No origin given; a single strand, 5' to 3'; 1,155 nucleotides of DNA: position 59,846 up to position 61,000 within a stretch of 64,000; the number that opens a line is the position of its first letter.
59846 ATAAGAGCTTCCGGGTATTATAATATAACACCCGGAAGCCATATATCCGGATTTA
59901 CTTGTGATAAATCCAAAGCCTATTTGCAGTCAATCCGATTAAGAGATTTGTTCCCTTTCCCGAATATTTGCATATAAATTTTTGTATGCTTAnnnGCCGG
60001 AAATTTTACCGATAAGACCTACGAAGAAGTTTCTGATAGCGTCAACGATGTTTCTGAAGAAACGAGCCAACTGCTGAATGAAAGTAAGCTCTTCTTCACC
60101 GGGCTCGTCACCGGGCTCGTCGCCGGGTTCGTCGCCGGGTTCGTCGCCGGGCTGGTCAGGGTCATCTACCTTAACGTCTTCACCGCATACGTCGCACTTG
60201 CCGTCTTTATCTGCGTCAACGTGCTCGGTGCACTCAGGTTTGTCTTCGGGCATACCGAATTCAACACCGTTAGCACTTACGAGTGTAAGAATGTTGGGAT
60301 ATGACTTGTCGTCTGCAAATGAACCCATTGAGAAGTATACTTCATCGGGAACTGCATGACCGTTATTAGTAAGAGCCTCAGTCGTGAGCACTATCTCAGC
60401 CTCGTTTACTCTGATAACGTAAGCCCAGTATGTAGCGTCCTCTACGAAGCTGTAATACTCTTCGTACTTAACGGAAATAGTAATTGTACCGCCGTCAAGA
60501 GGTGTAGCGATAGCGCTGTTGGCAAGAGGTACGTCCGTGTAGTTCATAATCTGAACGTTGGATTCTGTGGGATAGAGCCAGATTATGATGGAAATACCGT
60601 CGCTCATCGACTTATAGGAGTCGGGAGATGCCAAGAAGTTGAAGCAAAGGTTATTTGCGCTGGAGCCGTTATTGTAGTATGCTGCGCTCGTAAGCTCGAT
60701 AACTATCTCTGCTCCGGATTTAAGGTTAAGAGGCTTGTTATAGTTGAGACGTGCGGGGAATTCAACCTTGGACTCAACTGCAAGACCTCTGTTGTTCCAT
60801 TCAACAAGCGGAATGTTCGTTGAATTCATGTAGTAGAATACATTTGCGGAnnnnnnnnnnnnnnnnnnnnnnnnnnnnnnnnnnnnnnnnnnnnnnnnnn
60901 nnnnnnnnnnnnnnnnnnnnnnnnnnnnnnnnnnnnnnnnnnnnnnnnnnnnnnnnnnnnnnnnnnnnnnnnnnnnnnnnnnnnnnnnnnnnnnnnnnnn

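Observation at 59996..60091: Shared C-terminal module, copy 2: FF-x9-FF amphipathic tail of the 1118-aa repeat protein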

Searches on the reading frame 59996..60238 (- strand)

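Call 40: search_protein_families(library=pfam, proteins=[window:59996-60238:-], max_evalue=10)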
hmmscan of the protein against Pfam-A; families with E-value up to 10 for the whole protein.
seq(81 aa): 2 families
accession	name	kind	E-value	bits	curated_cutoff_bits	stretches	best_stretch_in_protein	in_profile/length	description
PF04886.17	PT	-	0.043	13.8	26.2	1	28-50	12-34/36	PT disordered repeat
PF05191.20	ADK_lid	-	0.11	12.9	26.6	1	11-21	20-30/36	Adenylate kinase, active site lid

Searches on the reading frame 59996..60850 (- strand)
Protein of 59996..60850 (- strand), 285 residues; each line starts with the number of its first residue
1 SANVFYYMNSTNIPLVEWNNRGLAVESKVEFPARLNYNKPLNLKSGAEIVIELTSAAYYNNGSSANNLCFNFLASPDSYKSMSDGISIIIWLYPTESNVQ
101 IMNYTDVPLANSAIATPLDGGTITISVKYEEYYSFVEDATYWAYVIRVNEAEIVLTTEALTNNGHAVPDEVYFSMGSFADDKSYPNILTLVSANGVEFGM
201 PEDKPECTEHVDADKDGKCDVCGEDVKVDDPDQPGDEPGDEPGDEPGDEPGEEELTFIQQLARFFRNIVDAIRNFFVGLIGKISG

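Call 73: predict_structure(alignment_id=A6)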
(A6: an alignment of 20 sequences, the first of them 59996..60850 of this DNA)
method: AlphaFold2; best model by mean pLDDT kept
length: 285 residues; sequences in the alignment: 20
mean_pLDDT: 75.4   pTM: 0.66
mean pLDDT of the five models: 75.4, 73.5, 71.7, 67.7, 65.6
residues with pLDDT >= 90: 89; 70-90: 98; 50-70: 59; < 50: 39
segments of 3 or more residues with pLDDT < 50: 1-3, 7-10, 230-255, 282-285
pLDDT, mean of each block of 10 residues (from residue 1): 47 74 79 79 96 83 79 77 79 89 84 87 96 93 95 92 80 86 83 92 67 81 70 36 33 44 62 62 48
secondary structure, 60 per line:
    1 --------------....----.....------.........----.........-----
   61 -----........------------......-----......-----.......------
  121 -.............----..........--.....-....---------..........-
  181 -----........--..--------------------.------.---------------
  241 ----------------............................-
elements in order: E15-18 E23-27 E34-42 E47-55 E66-73 E86-91 E97-102 E108-114 E122-134 E139-148 E151-155 H157-160 E170-179 E186-193 H257-284

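Call 75: fold_search(model_id=the predicted structure, library=pdb)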
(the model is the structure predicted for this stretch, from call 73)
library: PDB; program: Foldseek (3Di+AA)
matches with E <= 10: 1029; with E <= 0.001: 107
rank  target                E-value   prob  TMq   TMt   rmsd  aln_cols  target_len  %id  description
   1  1ax0_A                1.9e-06  1.00  0.36  0.41   8.1       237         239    8  ERYTHRINA CORALLODENDRON LECTIN IN COMPLEX WITH N-ACTYLGALACTOSAMINE (released 1998-05-06)
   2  2a71_A                2.2e-06  1.00  0.41  0.51   7.6       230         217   11  Crystal structure of Emp47p carbohydrate recognition domain (CRD), orthorhombic crystal form (released 2006-01-31)
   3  2gnb_B                2.5e-06  1.00  0.36  0.43   8.1       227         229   10  EDTA-treated (2 weeks) P. angolensis lectin (released 2006-07-25)
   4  1uzy_A                6.0e-06  1.00  0.38  0.43   7.5       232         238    9  Erythrina crystagalli lectin (released 2004-06-22)
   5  2a71_D                6.3e-06  1.00  0.37  0.47   8.3       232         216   11  Crystal structure of Emp47p carbohydrate recognition domain (CRD), orthorhombic crystal form (released 2006-01-31)
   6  1sfy_A                6.3e-06  1.00  0.36  0.41   7.5       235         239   10  Crystal structure of recombinant Erythrina corallodandron Lectin (released 2004-08-10)
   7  1gnz                  6.7e-06  1.00  0.30  0.35   8.5       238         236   12  LECTIN I-B4 FROM GRIFFONIA SIMPLICIFOLIA (GS I-B4)METAL FREE FORM (released 2001-11-29)
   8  1gz9_A                7.0e-06  1.00  0.33  0.38   8.3       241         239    9  High-Resolution Crystal Structure of Erythrina cristagalli Lectin in Complex with 2'-alpha-L-Fucosyllactose (released 2002-06-21)
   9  4m3c_A                7.4e-06  1.00  0.31  0.35  10.9       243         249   10  Structure of a binary complex between homologous tetrameric legume lectins from Butea monosperma and Spatholobus parvi (released 2013-09-18)
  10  1uzz_A                7.8e-06  1.00  0.36  0.41   7.5       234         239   10  Erythrina cristagalli bound to N-linked oligosaccharide and lactose (released 2004-06-22)
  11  2a71_B                9.2e-06  1.00  0.38  0.48   8.2       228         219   10  Crystal structure of Emp47p carbohydrate recognition domain (CRD), orthorhombic crystal form (released 2006-01-31)
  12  7elv                  9.7e-06  1.00  0.35  0.44   7.8       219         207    8  Structure of legume lectin domain from Methanocaldococcus jannaschii in apo form (released 2022-04-20)
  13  2a6z                  1.0e-05  1.00  0.40  0.49   8.2       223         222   11  Crystal structure of Emp47p carbohydrate recognition domain (CRD), monoclinic crystal form 1 (released 2006-01-31)
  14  1qnw_B                1.1e-05  1.00  0.35  0.40   8.2       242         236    9  lectin II from Ulex europaeus (released 1999-11-23)
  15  1lu1_A                1.1e-05  1.00  0.36  0.40   8.6       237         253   11  THE STRUCTURE OF THE DOLICHOS BIFLORUS SEED LECTIN IN COMPLEX WITH THE FORSSMAN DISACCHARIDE (released 1998-12-09)
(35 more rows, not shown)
